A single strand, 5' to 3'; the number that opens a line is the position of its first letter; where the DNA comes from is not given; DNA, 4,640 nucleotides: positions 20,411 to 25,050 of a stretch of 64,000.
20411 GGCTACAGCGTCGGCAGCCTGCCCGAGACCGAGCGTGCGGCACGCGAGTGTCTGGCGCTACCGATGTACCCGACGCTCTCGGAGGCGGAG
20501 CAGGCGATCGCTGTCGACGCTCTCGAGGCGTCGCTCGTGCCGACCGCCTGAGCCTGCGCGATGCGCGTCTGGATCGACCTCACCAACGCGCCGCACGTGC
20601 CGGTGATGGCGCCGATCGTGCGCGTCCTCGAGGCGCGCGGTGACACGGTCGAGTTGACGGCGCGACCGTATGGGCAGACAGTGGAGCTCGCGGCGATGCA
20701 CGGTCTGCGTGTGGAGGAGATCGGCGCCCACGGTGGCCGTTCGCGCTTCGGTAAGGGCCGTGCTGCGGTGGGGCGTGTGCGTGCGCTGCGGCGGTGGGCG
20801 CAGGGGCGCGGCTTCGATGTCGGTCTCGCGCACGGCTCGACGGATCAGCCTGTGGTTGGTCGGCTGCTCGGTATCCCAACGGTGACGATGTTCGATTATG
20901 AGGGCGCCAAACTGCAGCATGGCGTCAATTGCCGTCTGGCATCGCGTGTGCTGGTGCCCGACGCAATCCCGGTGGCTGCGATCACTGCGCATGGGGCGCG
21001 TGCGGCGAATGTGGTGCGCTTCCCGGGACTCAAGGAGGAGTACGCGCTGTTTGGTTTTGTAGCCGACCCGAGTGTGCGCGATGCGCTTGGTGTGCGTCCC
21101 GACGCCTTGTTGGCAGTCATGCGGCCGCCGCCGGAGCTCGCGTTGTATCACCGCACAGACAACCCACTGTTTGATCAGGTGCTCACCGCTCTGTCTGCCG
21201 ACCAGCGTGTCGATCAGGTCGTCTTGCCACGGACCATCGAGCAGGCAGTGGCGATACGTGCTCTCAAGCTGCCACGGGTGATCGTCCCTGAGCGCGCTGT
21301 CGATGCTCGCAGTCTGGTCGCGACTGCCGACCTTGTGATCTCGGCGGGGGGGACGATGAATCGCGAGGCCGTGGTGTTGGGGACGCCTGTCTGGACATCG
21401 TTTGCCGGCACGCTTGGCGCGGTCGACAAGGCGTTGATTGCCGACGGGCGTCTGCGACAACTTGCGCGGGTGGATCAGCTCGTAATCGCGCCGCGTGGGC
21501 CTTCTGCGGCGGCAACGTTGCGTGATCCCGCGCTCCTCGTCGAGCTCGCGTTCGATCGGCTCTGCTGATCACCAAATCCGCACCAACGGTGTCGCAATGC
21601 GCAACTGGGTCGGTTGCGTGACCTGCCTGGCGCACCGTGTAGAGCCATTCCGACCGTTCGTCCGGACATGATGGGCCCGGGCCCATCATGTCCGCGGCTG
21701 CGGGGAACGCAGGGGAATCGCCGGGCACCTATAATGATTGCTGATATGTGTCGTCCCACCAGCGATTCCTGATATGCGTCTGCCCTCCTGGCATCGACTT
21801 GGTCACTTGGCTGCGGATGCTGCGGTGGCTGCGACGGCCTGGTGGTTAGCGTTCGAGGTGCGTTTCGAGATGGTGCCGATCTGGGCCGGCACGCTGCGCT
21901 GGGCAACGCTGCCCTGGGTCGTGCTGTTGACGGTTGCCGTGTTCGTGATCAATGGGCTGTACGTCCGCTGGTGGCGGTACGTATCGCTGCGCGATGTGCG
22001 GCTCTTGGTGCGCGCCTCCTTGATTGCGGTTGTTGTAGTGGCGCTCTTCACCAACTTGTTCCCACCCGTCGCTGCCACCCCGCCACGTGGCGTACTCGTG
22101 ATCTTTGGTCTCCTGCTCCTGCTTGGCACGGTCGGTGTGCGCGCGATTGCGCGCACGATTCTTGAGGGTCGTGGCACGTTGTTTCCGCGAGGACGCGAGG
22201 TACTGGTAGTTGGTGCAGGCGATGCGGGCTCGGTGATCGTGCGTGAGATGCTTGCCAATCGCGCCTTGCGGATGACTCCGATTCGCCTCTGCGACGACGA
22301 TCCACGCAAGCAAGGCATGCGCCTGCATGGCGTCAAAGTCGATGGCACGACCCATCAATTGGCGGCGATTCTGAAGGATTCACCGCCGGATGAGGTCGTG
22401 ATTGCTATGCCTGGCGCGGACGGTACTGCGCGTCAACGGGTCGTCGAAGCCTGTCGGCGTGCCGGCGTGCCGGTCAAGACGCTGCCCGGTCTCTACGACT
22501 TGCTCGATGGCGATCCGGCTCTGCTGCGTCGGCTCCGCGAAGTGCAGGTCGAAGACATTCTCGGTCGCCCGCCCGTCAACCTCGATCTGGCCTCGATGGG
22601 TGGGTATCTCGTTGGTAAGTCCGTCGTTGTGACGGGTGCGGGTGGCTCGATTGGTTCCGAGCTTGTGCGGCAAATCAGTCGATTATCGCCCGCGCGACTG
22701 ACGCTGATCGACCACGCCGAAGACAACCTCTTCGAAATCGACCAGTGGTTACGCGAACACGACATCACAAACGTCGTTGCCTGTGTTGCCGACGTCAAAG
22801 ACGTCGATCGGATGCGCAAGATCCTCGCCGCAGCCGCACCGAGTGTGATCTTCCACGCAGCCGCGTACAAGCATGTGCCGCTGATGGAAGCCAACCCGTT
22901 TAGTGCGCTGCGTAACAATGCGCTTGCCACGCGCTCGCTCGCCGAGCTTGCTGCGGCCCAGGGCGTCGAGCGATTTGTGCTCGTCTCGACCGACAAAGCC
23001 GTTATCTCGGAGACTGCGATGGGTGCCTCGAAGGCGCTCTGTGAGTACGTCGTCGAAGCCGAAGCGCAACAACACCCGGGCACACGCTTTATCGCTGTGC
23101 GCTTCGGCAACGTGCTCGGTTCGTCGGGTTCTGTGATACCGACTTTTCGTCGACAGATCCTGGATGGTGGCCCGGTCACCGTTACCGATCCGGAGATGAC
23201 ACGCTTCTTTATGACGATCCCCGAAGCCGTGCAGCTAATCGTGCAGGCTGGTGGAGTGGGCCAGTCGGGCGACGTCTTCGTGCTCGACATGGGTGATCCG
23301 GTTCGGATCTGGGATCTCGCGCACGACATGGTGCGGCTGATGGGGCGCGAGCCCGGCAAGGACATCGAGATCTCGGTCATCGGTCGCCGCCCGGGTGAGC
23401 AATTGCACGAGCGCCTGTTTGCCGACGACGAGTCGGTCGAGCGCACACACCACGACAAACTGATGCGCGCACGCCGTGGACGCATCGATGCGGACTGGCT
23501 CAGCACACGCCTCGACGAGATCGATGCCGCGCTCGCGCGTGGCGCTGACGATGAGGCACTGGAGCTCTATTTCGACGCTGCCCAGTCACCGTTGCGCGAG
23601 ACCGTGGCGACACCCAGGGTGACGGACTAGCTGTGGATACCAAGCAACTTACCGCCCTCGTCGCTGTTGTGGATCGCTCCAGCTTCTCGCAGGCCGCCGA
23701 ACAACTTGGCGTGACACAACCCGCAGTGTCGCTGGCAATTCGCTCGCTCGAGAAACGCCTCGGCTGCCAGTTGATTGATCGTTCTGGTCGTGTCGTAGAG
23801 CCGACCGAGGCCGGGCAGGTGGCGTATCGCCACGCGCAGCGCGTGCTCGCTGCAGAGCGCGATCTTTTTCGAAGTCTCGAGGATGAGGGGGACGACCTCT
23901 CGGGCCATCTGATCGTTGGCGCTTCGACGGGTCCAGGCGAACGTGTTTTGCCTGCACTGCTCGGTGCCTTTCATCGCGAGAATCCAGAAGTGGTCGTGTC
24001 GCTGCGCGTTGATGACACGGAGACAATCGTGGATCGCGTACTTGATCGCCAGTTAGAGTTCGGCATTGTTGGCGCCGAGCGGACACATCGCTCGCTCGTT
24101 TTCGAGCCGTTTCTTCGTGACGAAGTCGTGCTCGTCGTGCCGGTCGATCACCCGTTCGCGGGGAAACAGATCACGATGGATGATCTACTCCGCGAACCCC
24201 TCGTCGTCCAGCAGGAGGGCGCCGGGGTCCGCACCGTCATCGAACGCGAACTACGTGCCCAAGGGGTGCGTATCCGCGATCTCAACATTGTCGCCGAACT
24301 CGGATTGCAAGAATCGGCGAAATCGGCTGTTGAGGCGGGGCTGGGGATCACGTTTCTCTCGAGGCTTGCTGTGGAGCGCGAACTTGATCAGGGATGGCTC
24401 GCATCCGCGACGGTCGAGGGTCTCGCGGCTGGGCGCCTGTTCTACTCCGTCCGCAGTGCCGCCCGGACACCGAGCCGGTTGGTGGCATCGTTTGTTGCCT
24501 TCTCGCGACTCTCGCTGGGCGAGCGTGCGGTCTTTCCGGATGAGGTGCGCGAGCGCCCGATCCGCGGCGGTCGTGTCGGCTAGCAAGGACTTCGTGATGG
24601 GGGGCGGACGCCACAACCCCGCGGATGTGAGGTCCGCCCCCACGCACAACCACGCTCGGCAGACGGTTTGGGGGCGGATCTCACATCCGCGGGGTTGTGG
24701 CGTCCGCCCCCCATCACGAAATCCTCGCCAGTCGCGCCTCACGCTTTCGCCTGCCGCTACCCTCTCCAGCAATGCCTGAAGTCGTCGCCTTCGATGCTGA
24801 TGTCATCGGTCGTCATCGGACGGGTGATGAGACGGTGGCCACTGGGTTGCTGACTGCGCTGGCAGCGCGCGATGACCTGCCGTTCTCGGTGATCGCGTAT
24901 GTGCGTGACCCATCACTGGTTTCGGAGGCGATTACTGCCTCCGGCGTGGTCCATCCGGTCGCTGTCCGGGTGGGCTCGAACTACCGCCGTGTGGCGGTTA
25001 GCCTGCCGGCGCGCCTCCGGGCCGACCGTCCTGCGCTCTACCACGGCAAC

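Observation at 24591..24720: Archetype of a ~130-nt double-palindrome intergenic element (family A)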

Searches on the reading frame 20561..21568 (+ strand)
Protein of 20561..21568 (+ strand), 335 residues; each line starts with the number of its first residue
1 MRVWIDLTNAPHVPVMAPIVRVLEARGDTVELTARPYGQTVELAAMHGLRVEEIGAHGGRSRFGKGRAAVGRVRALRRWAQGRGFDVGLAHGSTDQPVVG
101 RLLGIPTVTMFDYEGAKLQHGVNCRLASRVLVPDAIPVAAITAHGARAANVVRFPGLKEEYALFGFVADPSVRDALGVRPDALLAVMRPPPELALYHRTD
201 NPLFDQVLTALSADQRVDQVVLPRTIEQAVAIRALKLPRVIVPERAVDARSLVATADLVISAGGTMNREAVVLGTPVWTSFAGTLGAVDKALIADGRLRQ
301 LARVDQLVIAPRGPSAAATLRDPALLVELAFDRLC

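Call 75: find_encoding_contigs(protein=window:20561-21568:+, flank=300, max_places=10)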
Protein window:20561-21568:+ (335 aa): no gene with exactly this product is on record in the collection.

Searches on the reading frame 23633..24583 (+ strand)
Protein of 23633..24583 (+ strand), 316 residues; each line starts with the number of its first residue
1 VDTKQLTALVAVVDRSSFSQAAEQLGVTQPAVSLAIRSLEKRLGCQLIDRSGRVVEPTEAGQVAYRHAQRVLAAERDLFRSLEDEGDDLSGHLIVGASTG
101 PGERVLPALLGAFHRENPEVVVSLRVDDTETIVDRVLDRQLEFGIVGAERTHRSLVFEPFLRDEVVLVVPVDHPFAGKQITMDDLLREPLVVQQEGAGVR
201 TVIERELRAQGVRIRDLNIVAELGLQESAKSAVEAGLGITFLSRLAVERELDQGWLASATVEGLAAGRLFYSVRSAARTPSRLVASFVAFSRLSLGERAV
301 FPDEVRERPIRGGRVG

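Call 10: search_protein_families(library=pfam, proteins=[window:23633-24583:+])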
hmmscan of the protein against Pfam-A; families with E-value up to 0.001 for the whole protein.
window:23633-24583:+ (316 aa): 2 families
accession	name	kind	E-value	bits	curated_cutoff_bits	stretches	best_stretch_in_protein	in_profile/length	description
PF03466.25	LysR_substrate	-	5.2e-44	150.6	28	1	88-291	3-204/209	LysR substrate binding domain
PF00126.33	HTH_1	-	2e-22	79.4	26.6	1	4-62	2-60/60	Bacterial regulatory helix-turn-helix protein, lysR family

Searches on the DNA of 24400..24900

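Call 63: search_rna_families(source=window, start=24400, end=24900, threshold=evalue, max_evalue=1)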
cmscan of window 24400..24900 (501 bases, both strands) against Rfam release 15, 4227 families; matches with E-value up to 1: 4.
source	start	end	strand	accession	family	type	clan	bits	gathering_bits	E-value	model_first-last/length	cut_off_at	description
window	24600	24711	+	RF03414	mir-670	Gene; miRNA;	-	44.2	95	2.4e-07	1-90/90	no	mir-670 microRNA precursor family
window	24600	24711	-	RF03414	mir-670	Gene; miRNA;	-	42.6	95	6.2e-07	1-90/90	no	mir-670 microRNA precursor family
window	24620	24690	+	RF04110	MIR5084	Gene; miRNA;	-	26.3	110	0.0084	1-122/122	no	MIR5084 microRNA precursor family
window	24793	24859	+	RF01129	sR44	Gene; snRNA; snoRNA; CD-box;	-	14.9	45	0.33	1-55/55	no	Small nucleolar RNA sR44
